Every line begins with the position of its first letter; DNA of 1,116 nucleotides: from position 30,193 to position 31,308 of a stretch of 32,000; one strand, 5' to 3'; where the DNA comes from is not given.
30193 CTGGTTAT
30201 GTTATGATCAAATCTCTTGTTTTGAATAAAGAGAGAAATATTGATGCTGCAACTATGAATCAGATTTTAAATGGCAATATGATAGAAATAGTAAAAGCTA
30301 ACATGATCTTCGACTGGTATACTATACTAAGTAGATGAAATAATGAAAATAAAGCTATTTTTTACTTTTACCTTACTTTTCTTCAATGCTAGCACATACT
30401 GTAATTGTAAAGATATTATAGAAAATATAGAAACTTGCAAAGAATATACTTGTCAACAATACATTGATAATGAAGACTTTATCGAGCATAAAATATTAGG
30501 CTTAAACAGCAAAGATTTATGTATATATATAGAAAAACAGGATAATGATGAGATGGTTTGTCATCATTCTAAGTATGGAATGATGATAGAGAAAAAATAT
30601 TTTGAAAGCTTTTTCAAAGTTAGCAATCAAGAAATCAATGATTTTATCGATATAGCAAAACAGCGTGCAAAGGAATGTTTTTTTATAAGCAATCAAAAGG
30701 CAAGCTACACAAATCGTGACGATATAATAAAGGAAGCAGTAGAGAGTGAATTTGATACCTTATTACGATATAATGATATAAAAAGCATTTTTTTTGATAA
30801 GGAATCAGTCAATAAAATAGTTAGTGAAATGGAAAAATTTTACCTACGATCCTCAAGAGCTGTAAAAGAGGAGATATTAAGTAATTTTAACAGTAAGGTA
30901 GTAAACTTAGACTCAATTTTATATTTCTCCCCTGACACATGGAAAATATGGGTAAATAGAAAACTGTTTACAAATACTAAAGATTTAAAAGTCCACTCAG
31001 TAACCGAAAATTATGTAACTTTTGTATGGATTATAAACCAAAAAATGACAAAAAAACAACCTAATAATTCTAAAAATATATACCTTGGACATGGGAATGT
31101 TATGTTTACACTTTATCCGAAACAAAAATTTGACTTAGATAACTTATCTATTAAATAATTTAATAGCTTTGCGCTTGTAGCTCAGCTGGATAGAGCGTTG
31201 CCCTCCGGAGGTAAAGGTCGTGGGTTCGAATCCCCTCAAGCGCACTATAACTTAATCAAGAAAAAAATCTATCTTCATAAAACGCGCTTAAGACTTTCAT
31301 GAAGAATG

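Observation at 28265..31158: Orphan three-gene cluster with the architecture of a type IV pilus / type II secretion inner-membrane platform (PilM-N, PilO, PilP-like) in a Wolbachia-like genome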

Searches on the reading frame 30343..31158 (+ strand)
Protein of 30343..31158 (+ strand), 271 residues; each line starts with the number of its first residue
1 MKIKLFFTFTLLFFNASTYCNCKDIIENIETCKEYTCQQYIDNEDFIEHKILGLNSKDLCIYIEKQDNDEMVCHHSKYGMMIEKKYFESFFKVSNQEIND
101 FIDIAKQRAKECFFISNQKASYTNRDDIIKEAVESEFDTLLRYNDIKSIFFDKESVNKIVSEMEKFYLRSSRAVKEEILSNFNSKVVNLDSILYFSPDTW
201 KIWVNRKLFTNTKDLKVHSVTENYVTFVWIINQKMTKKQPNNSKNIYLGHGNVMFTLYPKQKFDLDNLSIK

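Call 3: search_protein_families(library=pfam, proteins=[window:30343-31158:+], max_evalue=10)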
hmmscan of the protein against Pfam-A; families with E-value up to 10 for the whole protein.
window:30343-31158:+ (271 aa): 0 families

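Call 4: search_protein_families(library=ncbifam, proteins=[window:30343-31158:+], max_evalue=10)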
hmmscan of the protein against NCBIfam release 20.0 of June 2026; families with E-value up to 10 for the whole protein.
window:30343-31158:+ (271 aa): 0 families

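Call 12: find_encoding_contigs(protein=window:30343-31158:+, flank=10000, max_places=3)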
Protein window:30343-31158:+ (271 aa): no gene with exactly this product is on record in the collection.

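Call 13: find_homologous_proteins(query=window:30343-31158:+, max_evalue=0.001)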
Query window:30343-31158:+ (271 aa): 37 proteins with E <= 0.001 among 288 candidates.
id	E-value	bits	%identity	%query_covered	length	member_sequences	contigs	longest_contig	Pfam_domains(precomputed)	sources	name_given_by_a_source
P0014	1.3e-175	600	100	100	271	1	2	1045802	-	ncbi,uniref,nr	ncbi:hypothetical protein GOY07_03350 [Wolbachia endosymbiont of Litomosoides sigmodontis]|uniref:hy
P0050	2.7e-152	523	86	100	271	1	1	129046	-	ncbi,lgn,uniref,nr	ncbi:hypothetical protein GO684_00155 [Wolbachia endosymbiont of Litomosoides brasiliensis]|uniref:h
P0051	6.1e-151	519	86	100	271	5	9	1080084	-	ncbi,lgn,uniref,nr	ncbi:hypothetical protein EJB10_03270 [Wolbachia endosymbiont of Brugia malayi]|uniref:hypothetical 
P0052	1.9e-144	498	81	100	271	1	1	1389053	-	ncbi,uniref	ncbi:hypothetical protein [Wolbachia endosymbiont of Cantharis cryptica]|uniref:hypothetical protein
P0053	3.2e-138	477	77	100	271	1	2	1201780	-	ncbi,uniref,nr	ncbi:hypothetical protein [Wolbachia endosymbiont of Ctenocephalides felis wCfeJ]|uniref:hypothetica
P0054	2.3e-135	468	76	100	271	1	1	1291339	-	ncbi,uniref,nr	ncbi:hypothetical protein [Candidatus Wolbachia massiliensis]|uniref:Uncharacterized protein n=1 Tax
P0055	1.1e-133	462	75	100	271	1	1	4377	-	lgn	-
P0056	3.1e-133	461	75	100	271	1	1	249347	-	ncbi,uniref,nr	ncbi:hypothetical protein [Wolbachia pipientis]|uniref:hypothetical protein n=1 Tax=Wolbachia pipien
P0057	2.3e-132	458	74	100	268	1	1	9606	-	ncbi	ncbi:MAG: hypothetical protein ACR5K9_04540 [Wolbachia sp.]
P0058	8.9e-132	456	73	100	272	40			-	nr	nr:hypothetical protein [Wolbachia endosymbiont of Mansonella ozzardi]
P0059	9.1e-131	453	73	100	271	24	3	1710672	-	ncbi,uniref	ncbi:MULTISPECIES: hypothetical protein [unclassified Wolbachia]|uniref:hypothetical protein n=1 Tax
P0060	8.2e-123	427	69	100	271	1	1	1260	-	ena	-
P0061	1.7e-122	426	70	99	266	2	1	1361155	-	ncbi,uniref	ncbi:hypothetical protein [Wolbachia endosymbiont (group E) of Neria commutata]|uniref:hypothetical 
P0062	7.6e-122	424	73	100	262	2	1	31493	-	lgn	-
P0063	3.8e-121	421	72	100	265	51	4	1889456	-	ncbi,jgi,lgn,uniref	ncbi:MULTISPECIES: hypothetical protein [unclassified Wolbachia]|uniref:hypothetical protein n=1 Tax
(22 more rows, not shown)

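Call 42: search_solved_structures(query=A5, max_evalue=10)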
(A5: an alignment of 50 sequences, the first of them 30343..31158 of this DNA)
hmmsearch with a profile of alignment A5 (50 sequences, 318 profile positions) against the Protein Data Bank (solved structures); distinct sequences matched with E-value up to 10: 11.
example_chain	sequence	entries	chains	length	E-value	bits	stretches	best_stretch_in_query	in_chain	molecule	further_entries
8g4l_bm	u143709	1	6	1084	0.00061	22.7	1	163-190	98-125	Titin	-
8q6t_I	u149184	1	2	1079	0.0011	21.8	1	160-188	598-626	Titin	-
3lpw_A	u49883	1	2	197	0.0027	20.6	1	163-192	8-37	A77-A78 domain from Titin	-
4wfw_A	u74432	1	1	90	0.018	17.9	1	129-182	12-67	General secretion pathway protein B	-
8oty_A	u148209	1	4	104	0.039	16.8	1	164-197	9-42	Titin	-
5n69_G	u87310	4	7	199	0.054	16.3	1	39-116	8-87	Myosin light chain 3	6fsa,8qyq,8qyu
8qyq_D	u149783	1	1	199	0.054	16.3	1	39-116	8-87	Myosin light chain 3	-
9ya8_L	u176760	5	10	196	0.059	16.2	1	38-116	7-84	Myosin light chain 3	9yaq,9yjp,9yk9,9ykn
5tby_C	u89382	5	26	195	0.15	14.9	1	38-116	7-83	Myosin light chain 3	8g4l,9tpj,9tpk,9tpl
4u3h_A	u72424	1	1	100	1.2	11.9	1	162-184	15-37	FN3con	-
9ot8_A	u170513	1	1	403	1.3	11.8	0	163-183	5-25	FN3con-9 - FN3con-41 fusion,Galectin-3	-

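Call 58: find_homologous_proteins(query=A5, max_evalue=0.001)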
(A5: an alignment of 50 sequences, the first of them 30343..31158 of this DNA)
Query A5 (50 sequences) (271 aa, profile of the alignment): 38 proteins with E <= 0.001 among 8000 candidates.
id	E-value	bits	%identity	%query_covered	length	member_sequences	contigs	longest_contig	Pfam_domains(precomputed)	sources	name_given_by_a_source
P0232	2.7e-52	196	27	38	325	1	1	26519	-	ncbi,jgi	-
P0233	2.9e-42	164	28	15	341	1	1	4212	-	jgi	jgi:hypothetical protein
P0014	9.0e-25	106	100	100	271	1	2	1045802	-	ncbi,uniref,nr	ncbi:hypothetical protein GOY07_03350 [Wolbachia endosymbiont of Litomosoides sigmodontis]|uniref:hy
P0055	1.1e-19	89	75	100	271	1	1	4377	-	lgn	-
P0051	4.1e-19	87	86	100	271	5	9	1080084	-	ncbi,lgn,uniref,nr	ncbi:hypothetical protein EJB10_03270 [Wolbachia endosymbiont of Brugia malayi]|uniref:hypothetical 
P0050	6.3e-19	87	86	100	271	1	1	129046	-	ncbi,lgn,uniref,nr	ncbi:hypothetical protein GO684_00155 [Wolbachia endosymbiont of Litomosoides brasiliensis]|uniref:h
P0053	8.2e-19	86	77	100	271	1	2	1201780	-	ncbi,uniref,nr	ncbi:hypothetical protein [Wolbachia endosymbiont of Ctenocephalides felis wCfeJ]|uniref:hypothetica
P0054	9.9e-19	86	76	100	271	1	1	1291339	-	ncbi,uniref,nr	ncbi:hypothetical protein [Candidatus Wolbachia massiliensis]|uniref:Uncharacterized protein n=1 Tax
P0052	1.8e-18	85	81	100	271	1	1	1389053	-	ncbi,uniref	ncbi:hypothetical protein [Wolbachia endosymbiont of Cantharis cryptica]|uniref:hypothetical protein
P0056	2.0e-18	85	75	100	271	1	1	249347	-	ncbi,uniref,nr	ncbi:hypothetical protein [Wolbachia pipientis]|uniref:hypothetical protein n=1 Tax=Wolbachia pipien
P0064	3.2e-18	85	72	100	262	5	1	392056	-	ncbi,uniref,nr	ncbi:hypothetical protein [Wolbachia endosymbiont (group B) of Philonthus cognatus]|uniref:hypotheti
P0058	4.2e-18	84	73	100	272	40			-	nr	nr:hypothetical protein [Wolbachia endosymbiont of Mansonella ozzardi]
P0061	5.4e-18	84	70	99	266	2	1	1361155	-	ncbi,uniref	ncbi:hypothetical protein [Wolbachia endosymbiont (group E) of Neria commutata]|uniref:hypothetical 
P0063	7.2e-18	83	72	100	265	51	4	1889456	-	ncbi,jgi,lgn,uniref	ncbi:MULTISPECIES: hypothetical protein [unclassified Wolbachia]|uniref:hypothetical protein n=1 Tax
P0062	7.4e-18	83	73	100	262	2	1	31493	-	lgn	-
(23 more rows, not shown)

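Call 65: predict_structure(alignment_id=A7)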
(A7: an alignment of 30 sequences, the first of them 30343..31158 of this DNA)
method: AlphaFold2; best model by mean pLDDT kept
length: 271 residues; sequences in the alignment: 30
mean_pLDDT: 66.6   pTM: 0.42
mean pLDDT of the five models: 66.6, 66.4, 66.4, 65.7, 63.2
residues with pLDDT >= 90: 20; 70-90: 120; 50-70: 47; < 50: 84
segments of 3 or more residues with pLDDT < 50: 4-7, 9-20, 93-97, 118-178
pLDDT, mean of each block of 10 residues (from residue 1): 48 41 78 84 77 80 80 79 77 52 64 54 38 41 40 43 39 45 88 67 80 89 88 67 78 89 90 85
secondary structure, 60 per line:
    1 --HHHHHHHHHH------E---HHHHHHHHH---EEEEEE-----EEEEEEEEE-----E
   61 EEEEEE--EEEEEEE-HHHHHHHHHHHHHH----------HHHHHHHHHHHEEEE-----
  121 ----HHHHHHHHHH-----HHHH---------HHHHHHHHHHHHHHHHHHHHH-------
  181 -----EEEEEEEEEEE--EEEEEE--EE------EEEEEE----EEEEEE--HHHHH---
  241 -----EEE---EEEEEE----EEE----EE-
elements in order: H3-12 H23-31 E35-40 E46-54 E60-66 E69-75 H77-90 H101-111 E112-115 H125-134 H140-143 H153-173 E186-196 E199-204 E215-220 E225-230 H233-237 E246-248 E252-257 E262-264

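Call 67: fold_search(model_id=the predicted structure, library=pdb)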
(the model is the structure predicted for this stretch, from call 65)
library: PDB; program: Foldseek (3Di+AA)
matches with E <= 10: 211; with E <= 0.001: 0
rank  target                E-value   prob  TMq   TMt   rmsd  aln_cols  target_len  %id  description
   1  6zvz_A                3.4e-02  0.15  0.12  0.12  20.4       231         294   12  Connectase MJ0548 from Methanocaldococcus jannaschii (released 2021-06-09)
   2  6zvz_C                4.7e-02  0.15  0.13  0.12  20.2       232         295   12  Connectase MJ0548 from Methanocaldococcus jannaschii (released 2021-06-09)
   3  6dec_F                7.0e-02  0.41  0.18  0.26  14.6       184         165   14  Crystal structure of Bos taurus Arp2/3 complex binding with C-terminus of Homo sapiens SPIN90 (released 2018-10-24)
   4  6w17_F                1.2e-01  0.47  0.16  0.24  13.5       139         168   16  Structure of Dip1-activated Arp2/3 complex with nucleated actin filament (released 2020-08-12)
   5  9m64_f                1.4e-01  0.28  0.17  0.25  14.9       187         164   16  Structure of SPIN90 dimer-Arp2/3 complexes-nucleated actin filaments (Doublet Complex) (released 2025-09-10)
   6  4xei_F                1.5e-01  0.30  0.15  0.22  14.6       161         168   16  Orthorhombic isomorph of bovine Arp2/3 complex (released 2015-09-02)
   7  3dwl_F                1.6e-01  0.23  0.16  0.23  14.7       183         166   11  Crystal Structure of Fission Yeast Arp2/3 Complex Lacking the Arp2 Subunit (released 2008-08-26)
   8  8uxw_D                1.6e-01  0.10  0.14  0.13  18.6       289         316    7  Arp2/3 branch junction complex, ADP state (released 2024-01-31)
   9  6abo_A                1.9e-01  0.35  0.16  0.19  16.6       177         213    9  human XRCC4 and IFFO1 complex (released 2019-07-31)
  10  1k8k_F                2.1e-01  0.30  0.15  0.22  13.7       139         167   18  Crystal Structure of Arp2/3 Complex (released 2001-12-07)
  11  2p9p_F                2.2e-01  0.25  0.14  0.21  15.3       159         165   14  Crystal Structure of bovine Arp2/3 complex co-crystallized with ADP (released 2007-05-29)
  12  5cj4_A                3.7e-01  0.20  0.15  0.20  21.2       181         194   12  Crystal Structure of Amino Acids 1562-1622 of MYH7 (released 2015-12-02)
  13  5wj7_B                3.9e-01  0.21  0.16  0.20  17.2       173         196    9  Crystal Structure of Amino Acids 1733-1797 of Human Beta Cardiac Myosin Fused to Xrcc4 (released 2017-08-09)
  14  5xex_F                3.9e-01  0.03  0.09  0.06  21.5       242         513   15  Crystal structure of S.aureus PNPase catalytic domain (released 2017-10-18)
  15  5wlz_C                4.4e-01  0.20  0.15  0.19  17.8       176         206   11  Crystal Structure of Amino Acids 1677-1758 of Human Beta Cardiac Myosin Fused to Xrcc4 (released 2017-08-23)
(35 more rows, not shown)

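Call 72: search_protein_families(library=pfam, alignment_id=A5, max_evalue=10)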
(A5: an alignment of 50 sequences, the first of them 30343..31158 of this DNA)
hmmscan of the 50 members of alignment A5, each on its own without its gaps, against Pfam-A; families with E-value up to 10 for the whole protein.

A. member 1, window:30343-31158:+ (271 aa): 0 families

B. families by the number of members that match (of 50 scanned): 29 families (the first 25 are shown)
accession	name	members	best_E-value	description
PF16537.11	T2SSB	6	0.0026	Type II secretion system protein B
PF04625.18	DEC-1_N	2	0.038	DEC-1 protein, N-terminal region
PF01930.23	Cas_Cas4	1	0.021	Domain of unknown function DUF83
PF15983.10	DUF4767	1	0.057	Domain of unknown function (DUF4767)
PF15780.11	ASH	1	0.061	Abnormal spindle-like microcephaly-assoc'd, ASPM-SPD-2-Hydin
PF06589.16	CRA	1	0.083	Circumsporozoite-related antigen (CRA)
PF02475.24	TRM5-TYW2_MTfase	1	0.083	TRM5/TYW2 methyltransferase domain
PF07788.17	PDDEXK_10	1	0.085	PD-(D/E)XK nuclease superfamily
PF18320.6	Csc2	1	0.088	Csc2 Crispr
PF24592.1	DUF7616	1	0.089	Family of unknown function (DUF7616)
PF05756.17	S-antigen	1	0.091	S-antigen protein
PF25409.1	PH_33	1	0.11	Fungal PH-like domain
PF18316.7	S-l_SbsC_C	1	0.11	S-layer protein SbsC C-terminal domain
PF01425.27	Amidase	1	0.13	Amidase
PF12010.13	DUF3502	1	0.15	Domain of unknown function (DUF3502)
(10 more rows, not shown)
